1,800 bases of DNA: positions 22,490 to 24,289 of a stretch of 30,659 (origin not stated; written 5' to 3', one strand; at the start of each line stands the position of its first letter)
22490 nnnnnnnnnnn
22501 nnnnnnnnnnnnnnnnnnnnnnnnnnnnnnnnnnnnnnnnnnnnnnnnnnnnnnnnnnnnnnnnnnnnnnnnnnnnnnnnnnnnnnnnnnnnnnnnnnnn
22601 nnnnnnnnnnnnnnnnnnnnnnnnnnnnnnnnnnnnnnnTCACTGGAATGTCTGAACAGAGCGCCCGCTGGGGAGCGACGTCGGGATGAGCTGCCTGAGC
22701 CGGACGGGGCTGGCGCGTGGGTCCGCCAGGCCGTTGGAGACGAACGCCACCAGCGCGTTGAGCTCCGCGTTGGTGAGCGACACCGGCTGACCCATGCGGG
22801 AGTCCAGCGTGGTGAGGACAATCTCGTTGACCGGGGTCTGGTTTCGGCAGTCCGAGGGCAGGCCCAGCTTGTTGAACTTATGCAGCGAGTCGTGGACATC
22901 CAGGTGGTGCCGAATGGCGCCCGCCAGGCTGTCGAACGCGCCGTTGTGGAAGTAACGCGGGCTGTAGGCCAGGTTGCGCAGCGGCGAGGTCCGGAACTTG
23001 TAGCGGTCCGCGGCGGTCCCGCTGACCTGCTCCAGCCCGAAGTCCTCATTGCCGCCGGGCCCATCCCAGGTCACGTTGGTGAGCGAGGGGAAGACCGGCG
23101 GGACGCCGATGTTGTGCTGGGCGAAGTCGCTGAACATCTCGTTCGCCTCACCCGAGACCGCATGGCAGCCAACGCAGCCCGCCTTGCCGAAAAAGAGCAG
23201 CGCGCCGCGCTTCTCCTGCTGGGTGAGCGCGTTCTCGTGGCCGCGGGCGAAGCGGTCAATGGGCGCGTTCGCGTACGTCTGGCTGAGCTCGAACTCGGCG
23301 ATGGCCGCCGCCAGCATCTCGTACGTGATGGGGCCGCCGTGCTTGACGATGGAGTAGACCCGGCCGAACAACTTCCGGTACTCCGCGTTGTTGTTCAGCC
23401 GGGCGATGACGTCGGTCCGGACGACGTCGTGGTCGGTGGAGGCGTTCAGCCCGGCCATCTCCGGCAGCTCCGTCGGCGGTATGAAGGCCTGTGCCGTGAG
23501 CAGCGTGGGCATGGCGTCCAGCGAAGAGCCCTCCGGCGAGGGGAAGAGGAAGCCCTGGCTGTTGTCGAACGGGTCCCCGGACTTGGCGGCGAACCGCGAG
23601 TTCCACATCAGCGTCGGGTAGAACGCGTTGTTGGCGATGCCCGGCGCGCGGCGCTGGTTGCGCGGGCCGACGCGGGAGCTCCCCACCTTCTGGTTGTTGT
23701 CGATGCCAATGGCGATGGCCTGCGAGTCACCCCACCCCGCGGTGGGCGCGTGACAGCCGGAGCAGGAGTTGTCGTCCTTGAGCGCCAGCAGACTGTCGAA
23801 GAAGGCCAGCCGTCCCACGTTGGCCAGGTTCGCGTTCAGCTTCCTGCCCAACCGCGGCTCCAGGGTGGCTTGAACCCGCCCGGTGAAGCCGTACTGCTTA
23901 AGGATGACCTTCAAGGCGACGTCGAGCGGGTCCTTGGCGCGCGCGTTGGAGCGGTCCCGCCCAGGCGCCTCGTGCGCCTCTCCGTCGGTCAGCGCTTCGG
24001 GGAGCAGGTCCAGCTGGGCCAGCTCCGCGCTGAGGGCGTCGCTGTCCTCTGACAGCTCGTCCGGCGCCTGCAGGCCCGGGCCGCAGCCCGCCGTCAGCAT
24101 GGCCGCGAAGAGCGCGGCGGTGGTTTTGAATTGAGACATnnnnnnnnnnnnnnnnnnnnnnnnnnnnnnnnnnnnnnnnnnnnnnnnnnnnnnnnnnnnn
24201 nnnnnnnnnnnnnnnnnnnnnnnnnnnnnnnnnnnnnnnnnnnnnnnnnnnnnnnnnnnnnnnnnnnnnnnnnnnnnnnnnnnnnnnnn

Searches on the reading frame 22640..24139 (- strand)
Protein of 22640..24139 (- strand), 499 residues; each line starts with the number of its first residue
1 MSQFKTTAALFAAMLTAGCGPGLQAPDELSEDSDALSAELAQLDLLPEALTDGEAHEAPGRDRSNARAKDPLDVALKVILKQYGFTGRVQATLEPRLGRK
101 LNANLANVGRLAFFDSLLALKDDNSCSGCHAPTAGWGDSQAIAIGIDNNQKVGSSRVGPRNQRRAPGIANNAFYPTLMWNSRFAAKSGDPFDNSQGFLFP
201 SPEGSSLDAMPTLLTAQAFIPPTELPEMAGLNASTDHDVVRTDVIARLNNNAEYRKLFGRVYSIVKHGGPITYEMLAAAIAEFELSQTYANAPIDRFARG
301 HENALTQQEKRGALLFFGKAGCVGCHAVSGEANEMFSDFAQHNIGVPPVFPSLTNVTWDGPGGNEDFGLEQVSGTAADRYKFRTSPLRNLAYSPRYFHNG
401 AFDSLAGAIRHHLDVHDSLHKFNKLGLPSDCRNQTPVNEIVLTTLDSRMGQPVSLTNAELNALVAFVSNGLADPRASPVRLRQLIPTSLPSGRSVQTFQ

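Call 61: search_protein_families(library=pfam, proteins=[window:22640-24139:-], max_evalue=0.001)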
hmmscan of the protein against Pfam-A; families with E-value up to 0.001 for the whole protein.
window:22640-24139:- (499 aa): 2 families
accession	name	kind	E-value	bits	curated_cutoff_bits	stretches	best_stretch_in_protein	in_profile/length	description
PF03150.19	CCP_MauG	-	5.2e-28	99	25.6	1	106-302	4-148/149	Di-haem cytochrome c peroxidase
PF00034.26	Cytochrom_C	-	5.8e-06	28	21.3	0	311-366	3-43/90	Cytochrome c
